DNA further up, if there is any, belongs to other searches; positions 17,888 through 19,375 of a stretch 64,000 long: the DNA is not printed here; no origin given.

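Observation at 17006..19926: Orphan Ser/Thr kinase coupled to an unrecognisable 395-aa protein as cargo of a tRNA-Arg island: candidate undescribed defence/abortive-infection module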

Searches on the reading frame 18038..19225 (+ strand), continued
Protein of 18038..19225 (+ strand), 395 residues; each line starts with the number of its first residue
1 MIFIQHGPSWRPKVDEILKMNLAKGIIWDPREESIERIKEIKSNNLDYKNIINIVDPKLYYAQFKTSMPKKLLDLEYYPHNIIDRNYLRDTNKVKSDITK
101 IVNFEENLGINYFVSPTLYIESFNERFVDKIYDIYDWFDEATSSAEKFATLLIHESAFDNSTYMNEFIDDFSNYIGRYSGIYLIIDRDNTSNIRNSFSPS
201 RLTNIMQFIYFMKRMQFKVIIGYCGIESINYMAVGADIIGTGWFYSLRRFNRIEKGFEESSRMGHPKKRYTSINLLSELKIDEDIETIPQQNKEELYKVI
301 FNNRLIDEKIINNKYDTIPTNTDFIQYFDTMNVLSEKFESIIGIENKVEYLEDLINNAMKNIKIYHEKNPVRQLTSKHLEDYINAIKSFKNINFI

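Call 59: list_cluster_members(proteins=[P0052, P0276, P0271])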
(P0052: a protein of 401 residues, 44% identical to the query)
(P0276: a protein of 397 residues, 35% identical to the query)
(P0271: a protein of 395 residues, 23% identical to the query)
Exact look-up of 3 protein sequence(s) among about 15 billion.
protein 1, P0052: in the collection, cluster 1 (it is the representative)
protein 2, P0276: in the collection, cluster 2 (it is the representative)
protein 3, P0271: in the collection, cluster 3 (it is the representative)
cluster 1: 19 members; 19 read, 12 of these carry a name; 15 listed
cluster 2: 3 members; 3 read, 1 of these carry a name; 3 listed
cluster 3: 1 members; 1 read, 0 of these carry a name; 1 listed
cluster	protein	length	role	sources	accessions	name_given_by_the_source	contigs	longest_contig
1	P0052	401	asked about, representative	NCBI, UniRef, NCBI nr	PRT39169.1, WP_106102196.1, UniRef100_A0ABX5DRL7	hypothetical protein [Bacillus wiedmannii] | Uncharacterized protein n=1 Tax=Bacillus wiedmannii TaxID=1890302 RepID=A0ABX5DRL7_9BACI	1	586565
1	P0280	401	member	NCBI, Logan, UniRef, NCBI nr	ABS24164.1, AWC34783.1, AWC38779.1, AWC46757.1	hypothetical protein ACRS6Y_04080 [Bacillus cytotoxicus] | Uncharacterized protein n=1 Tax=Bacillus cytotoxicus (strain DSM 22905 / CIP 110041 / ... | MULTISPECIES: hypothetical protein [Bacillus cereus group]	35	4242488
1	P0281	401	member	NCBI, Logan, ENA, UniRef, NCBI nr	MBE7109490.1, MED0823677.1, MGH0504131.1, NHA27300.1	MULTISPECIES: hypothetical protein [Bacillus cereus group] | hypothetical protein n=1 Tax=Bacillus cereus group TaxID=86661 RepID=UPI000347CA68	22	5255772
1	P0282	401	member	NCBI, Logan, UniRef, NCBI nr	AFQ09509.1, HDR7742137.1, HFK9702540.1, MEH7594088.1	TPA: hypothetical protein ACG05V_004144 [Bacillus pacificus] | hypothetical protein n=1 Tax=Bacillus toyonensis TaxID=155322 RepID=UPI00027CCE68 | hypothetical protein [Bacillus toyonensis]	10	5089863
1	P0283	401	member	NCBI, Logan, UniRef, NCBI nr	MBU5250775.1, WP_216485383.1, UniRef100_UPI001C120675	hypothetical protein KQI46_02320 [Lysinibacillus capsici] | hypothetical protein n=1 Tax=Lysinibacillus capsici TaxID=2115968 RepID=UPI001C120675 | hypothetical protein [Lysinibacillus capsici]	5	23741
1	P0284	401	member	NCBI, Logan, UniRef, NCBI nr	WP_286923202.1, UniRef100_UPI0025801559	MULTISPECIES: hypothetical protein [Lysinibacillus] | hypothetical protein n=1 Tax=Lysinibacillus TaxID=400634 RepID=UPI0025801559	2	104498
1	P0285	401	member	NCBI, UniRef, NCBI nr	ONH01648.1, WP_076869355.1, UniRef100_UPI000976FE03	hypothetical protein [Bacillus cereus] | hypothetical protein n=1 Tax=Bacillus cereus TaxID=1396 RepID=UPI000976FE03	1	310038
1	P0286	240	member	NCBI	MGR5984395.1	hypothetical protein ACUC2M_03205 [Bacillus cytotoxicus]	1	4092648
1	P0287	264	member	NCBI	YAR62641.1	hypothetical protein ACUIAK_01965 [Bacillus cytotoxicus]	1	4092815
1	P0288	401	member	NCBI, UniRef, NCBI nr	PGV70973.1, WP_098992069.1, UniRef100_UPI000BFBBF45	hypothetical protein COD96_08745 [Bacillus thuringiensis] | hypothetical protein n=1 Tax=Bacillus thuringiensis TaxID=1428 RepID=UPI000BFBBF45 | hypothetical protein [Bacillus thuringiensis]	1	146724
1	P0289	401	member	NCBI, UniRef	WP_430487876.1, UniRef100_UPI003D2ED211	hypothetical protein [Priestia flexa] | hypothetical protein n=1 Tax=Priestia flexa TaxID=86664 RepID=UPI003D2ED211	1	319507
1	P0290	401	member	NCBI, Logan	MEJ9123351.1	hypothetical protein P4I92_06295 [Bacillus cereus]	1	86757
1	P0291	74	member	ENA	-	-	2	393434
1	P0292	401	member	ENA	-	-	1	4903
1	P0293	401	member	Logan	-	-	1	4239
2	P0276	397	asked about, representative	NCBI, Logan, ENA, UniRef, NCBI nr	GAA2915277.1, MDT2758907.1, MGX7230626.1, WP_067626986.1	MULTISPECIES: hypothetical protein [Enterococcus] | Uncharacterized protein n=1 Tax=Enterococcus xiangfangensis TaxID=1296537 ...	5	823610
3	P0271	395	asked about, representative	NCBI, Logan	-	-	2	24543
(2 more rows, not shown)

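Call 66: fold_search(model_id=the predicted structure, library=viral)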
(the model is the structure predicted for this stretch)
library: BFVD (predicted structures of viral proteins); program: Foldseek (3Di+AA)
matches with E <= 10: 634; with E <= 0.001: 3
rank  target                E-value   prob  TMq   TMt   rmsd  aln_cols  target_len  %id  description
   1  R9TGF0                8.9e-05  1.00  0.35  0.31  16.2       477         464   12  Uncharacterized protein [Vibrio phage nt-1]
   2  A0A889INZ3            2.9e-04  1.00  0.41  0.37  14.4       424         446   13  (no name in the UniProt tables at hand)
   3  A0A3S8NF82            7.6e-04  1.00  0.44  0.56   9.7       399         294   11  Putative queuine tRNA-ribosyltransferase [Sulfolobales Beppu rod-shaped virus 1]
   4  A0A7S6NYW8            1.6e-03  1.00  0.34  0.49   5.6       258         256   10  (no name in the UniProt tables at hand)
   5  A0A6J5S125            1.6e-03  1.00  0.44  0.43  11.3       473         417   10  Uncharacterized protein [uncultured Caudovirales phage]
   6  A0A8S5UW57            3.9e-03  0.99  0.33  0.31  16.2       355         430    8  Endoglucanase, glycoside hydrolase family 5, TIM barrel, HYDROLASE.1A [Siphoviridae sp. ctgaU3]
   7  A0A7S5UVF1            5.4e-03  0.99  0.39  0.37  11.3       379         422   12  (no name in the UniProt tables at hand)
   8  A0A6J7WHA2            7.7e-03  0.90  0.29  0.28  16.0       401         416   10  4Fe-4S single cluster domain containing protein [uncultured Caudovirales phage]
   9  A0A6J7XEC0            8.1e-03  0.94  0.37  0.29  13.6       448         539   13  Uncharacterized protein [uncultured Caudovirales phage]
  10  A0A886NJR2            1.3e-02  1.00  0.34  0.43   5.7       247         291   10  (no name in the UniProt tables at hand)
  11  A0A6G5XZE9            1.3e-02  0.85  0.34  0.30  24.2       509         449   11  (no name in the UniProt tables at hand)
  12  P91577                1.3e-02  0.75  0.32  0.16  19.0       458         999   10  Spheroidin [Choristoneura fumiferana entomopoxvirus]
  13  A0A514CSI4            1.7e-02  0.72  0.33  0.29  16.7       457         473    8  tRNA guanine transglycosylase [Achromobacter phage Motura]
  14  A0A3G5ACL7            2.1e-02  0.98  0.37  0.32  13.1       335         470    9  Carbohydrate binding domain-containing protein [Hyperionvirus sp.]
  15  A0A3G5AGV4            2.4e-02  0.15  0.13  0.14  21.0       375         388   12  Replication factor C small subunit [Sylvanvirus sp.]
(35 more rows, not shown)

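Call 67: search_solved_structures(query=A4, max_evalue=10)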
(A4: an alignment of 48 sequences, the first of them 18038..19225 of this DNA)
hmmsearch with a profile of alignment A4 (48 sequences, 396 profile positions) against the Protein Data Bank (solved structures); distinct sequences matched with E-value up to 10: 4.
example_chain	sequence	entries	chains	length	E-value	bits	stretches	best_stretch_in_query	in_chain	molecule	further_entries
6fia_A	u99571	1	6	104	0.0075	18.5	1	296-374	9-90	LINE-1 retrotransposable element ORF1 protein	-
9s4q_Nn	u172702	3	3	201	0.34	13.1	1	315-369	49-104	Kinetochore-associated protein NNF1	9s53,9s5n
4o9b_A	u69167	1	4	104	4.8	9.3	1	328-376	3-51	Stromal interaction molecule 1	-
6yel_A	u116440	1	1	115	6.2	8.9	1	328-376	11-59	Stromal interaction molecule 1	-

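Call 75: search_dna_similar(query=window:18038-19225:+, collection=plasmids, mode=protein, max_evalue=0.001)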
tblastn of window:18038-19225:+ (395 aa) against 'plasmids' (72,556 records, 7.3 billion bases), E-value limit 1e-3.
No match.

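Call 76: search_dna_similar(query=window:18038-19225:+, collection=phages, mode=protein, max_evalue=0.001)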
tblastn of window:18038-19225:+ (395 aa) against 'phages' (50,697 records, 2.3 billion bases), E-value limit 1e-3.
No match.

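Call 77: find_encoding_contigs(protein=P0273, flank=6000, max_places=2)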
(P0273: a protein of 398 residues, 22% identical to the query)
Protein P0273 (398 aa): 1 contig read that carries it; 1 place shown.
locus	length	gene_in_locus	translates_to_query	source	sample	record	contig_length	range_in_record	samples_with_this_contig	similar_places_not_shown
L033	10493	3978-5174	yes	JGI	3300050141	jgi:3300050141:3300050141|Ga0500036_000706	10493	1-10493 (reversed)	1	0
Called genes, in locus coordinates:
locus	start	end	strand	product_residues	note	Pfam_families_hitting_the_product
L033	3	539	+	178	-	?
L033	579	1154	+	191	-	-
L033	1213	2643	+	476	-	-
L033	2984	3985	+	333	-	PF00069:Pkinase, PF07714:PK_Tyr_Ser-Thr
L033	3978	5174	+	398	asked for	-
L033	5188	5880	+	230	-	-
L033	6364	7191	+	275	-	PF01381:HTH_3, PF12844:HTH_19, PF13560:HTH_31, PF13274:SocA_Panacea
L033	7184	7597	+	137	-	-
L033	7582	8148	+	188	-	PF18967:PycTM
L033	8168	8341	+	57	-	-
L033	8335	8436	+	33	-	-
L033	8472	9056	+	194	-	PF06508:QueC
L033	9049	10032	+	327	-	-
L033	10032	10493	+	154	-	?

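Call 78: find_encoding_contigs(protein=P0278, flank=6000, max_places=2)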
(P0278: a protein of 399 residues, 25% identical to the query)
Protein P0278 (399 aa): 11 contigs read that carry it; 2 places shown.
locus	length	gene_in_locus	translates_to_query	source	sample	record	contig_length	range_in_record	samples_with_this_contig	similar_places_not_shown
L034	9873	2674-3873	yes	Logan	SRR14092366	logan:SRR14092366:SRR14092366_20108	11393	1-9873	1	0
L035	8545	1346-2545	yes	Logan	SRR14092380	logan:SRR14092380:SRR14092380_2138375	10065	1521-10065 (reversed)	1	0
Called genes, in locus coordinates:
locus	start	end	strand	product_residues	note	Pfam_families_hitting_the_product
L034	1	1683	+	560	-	?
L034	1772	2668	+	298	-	PF00069:Pkinase, PF07714:PK_Tyr_Ser-Thr, PF17667:Pkinase_fungal (weak)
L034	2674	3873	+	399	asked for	-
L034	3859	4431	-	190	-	-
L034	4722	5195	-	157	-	-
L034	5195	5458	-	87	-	-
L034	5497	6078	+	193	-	-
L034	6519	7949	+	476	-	PF01408:GFO_IDH_MocA, PF19051:GFO_IDH_MocA_C2 (weak)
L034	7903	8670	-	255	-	-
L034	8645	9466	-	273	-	-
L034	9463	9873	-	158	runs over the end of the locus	-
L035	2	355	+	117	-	?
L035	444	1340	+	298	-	PF00069:Pkinase, PF07714:PK_Tyr_Ser-Thr, PF17667:Pkinase_fungal (weak)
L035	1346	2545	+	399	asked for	-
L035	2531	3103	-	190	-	-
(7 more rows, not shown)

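Call 81: search_protein_families(library=padloc, proteins=[L017:95-2023:+, L017:10083-11714:-, L031:4011-5528:-, L024:2030-3577:-, L024:10472-12079:+, L024:12172-13650:+, L025:3489-5120:+, L029:11032-12099:+, L023:3399-4856:+, L031:10390-11424:+], max_evalue=1e-10)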
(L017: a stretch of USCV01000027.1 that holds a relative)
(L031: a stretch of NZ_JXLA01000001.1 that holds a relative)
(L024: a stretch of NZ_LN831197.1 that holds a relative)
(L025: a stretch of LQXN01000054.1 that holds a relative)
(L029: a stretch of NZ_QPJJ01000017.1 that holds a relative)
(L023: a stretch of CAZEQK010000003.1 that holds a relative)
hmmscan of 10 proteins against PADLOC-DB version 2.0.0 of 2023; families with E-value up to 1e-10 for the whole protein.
L017:95-2023:+ (642 aa): 0 families

L017:10083-11714:- (543 aa): 0 families

L031:4011-5528:- (505 aa): 0 families

L024:2030-3577:- (515 aa): 0 families

L024:10472-12079:+ (535 aa): 0 families

L024:12172-13650:+ (492 aa): 0 families

L025:3489-5120:+ (543 aa): 0 families

L029:11032-12099:+ (355 aa): 1 family
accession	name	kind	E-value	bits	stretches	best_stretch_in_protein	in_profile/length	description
PDLC01078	C3a156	-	3e-11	41.4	1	37-190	12-151/268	oxidoreductase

L023:3399-4856:+ (485 aa): 17 families
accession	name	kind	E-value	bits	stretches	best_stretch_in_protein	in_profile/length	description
PDLC03742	AbiA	-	7.5e-185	613.4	1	4-476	3-470/470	DRT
PDLC03741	AbiA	-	6.6e-38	128.7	1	55-478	62-462/595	DRT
PDLC02341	AbiA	-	2.5e-36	123.4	1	59-478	67-464/604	AbiA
PDLC03750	RT_UG13b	-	6.6e-19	66.3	1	130-389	128-396/430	DRT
PDLC03772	RT_UG33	-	9.6e-16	55.8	1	125-322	109-302/490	DRT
PDLC03783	Drt8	-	5.1e-14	50.5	1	40-450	38-402/493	DRT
PDLC02942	RT_III-A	-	1.6e-13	48.5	1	129-286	110-258/341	-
PDLC03761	RT_UG23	-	2e-13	47.7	1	133-303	116-284/489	DRT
PDLC03758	RT_UG20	-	2.9e-13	47.7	1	115-288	111-275/511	DRT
PDLC01136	RT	-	3.6e-13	47.6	1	153-285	131-249/263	RT (reverse transcriptase)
PDLC02939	RT_II-A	-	4e-13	47.5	1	147-287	88-228/304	-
PDLC03760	RT_UG22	-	9.3e-13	46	1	124-291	91-250/476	DRT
PDLC03759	RT_UG21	-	2.1e-12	44.6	1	123-321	113-304/503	DRT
PDLC02940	RT_II-A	-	1.8e-11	41.3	1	155-285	279-401/477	-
PDLC01607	RT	-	2.1e-11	42.3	1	152-283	43-152/161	"CAS-I,CAS-II,CAS-III,CAS-IV,CAS-V,CAS-VI; acquisition_associated"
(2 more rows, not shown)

L031:10390-11424:+ (344 aa): 0 families

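Call 88: search_protein_families(library=pfam, proteins=[L001:6054-6821:+, L033:9049-10032:+, L017:7039-8265:+, L005:9951-10826:-, L011:4238-6019:+, L033:1213-2643:+, L034:1-1683:+], max_evalue=0.05)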
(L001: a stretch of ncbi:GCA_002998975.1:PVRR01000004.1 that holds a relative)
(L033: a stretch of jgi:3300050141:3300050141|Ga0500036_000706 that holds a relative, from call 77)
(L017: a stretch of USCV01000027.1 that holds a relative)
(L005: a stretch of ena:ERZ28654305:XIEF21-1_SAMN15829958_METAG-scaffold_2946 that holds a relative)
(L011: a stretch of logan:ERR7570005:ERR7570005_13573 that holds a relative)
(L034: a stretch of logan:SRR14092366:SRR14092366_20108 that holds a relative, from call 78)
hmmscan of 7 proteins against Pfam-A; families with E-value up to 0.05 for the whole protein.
L001:6054-6821:+ (255 aa): 1 family
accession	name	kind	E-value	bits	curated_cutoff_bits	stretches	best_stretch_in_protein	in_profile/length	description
PF19952.5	DUF6414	-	7.1e-11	42.8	25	1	3-254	2-283/283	Domain of unknown function (DUF6414)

L033:9049-10032:+ (327 aa): 1 family
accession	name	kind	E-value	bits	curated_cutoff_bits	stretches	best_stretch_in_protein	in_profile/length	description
PF19735.4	DUF6225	-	0.003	18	26.5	0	93-139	8-55/87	Family of unknown function (DUF6225)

L017:7039-8265:+ (408 aa): 0 families

L005:9951-10826:- (291 aa): 0 families

L011:4238-6019:+ (593 aa): 1 family
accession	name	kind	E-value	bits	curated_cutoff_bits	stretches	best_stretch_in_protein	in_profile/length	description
PF07724.20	AAA_2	-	0.048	14.1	27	0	447-489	59-103/166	AAA domain (Cdc48 subfamily)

L033:1213-2643:+ (476 aa): 3 families
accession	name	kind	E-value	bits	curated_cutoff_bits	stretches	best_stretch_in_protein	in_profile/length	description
PF00293.34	NUDIX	-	0.00033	21.1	21.1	1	302-419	7-108/134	NUDIX domain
PF19000.5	DUF5729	-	0.011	16.4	27.4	0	274-314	1-41/141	Family of unknown function (DUF5729)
PF03308.22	MeaB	-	0.026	14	23.1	0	28-76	21-67/273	Methylmalonyl Co-A mutase-associated GTPase MeaB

L034:1-1683:+ (560 aa): 2 families
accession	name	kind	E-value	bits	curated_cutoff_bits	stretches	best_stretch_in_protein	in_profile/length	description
PF00034.26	Cytochrom_C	-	2e-08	35.9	21.3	1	416-465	2-51/90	Cytochrome c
PF13442.11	Cytochrome_CBB3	-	2.8e-05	24.8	27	1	414-459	2-43/68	Cytochrome C oxidase, cbb3-type, subunit III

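Call 89: find_related_loci(query=A1, collection=viral_contigs, flank=8000)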
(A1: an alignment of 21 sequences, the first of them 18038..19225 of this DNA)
Query A1 (395 aa) in viral_contigs; peptide patterns used: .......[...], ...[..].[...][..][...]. (x = any residue, [..] = any of these).
35 stretches matched a pattern, but none encodes a relative of the query by tblastn (E <= 1e-3).

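Call 93: find_encoding_contigs(protein=P0076, flank=5000, max_places=2)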
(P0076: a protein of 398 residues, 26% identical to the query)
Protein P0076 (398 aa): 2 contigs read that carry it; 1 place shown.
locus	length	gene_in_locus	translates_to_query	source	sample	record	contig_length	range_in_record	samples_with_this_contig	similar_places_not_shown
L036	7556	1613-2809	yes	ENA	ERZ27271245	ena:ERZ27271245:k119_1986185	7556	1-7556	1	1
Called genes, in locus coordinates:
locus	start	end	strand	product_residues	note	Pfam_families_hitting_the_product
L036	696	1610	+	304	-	PF00069:Pkinase, PF07714:PK_Tyr_Ser-Thr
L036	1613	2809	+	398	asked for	-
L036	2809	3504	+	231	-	-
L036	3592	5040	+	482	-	PF13432:TPR_16 (faint), PF17874:TPR_MalT (faint), PF07719:TPR_2 (faint), PF25064:ARM_TT21_5th (weak), PF13424:TPR_12, PF00515:TPR_1 (weak), PF13374:TPR_10 (weak), PF13424:TPR_12, +5 more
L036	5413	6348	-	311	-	PF12852:Cupin_6, PF00165:HTH_AraC (weak), PF12833:HTH_18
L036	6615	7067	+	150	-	PF04945:YHS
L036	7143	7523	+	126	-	PF14325:DUF4383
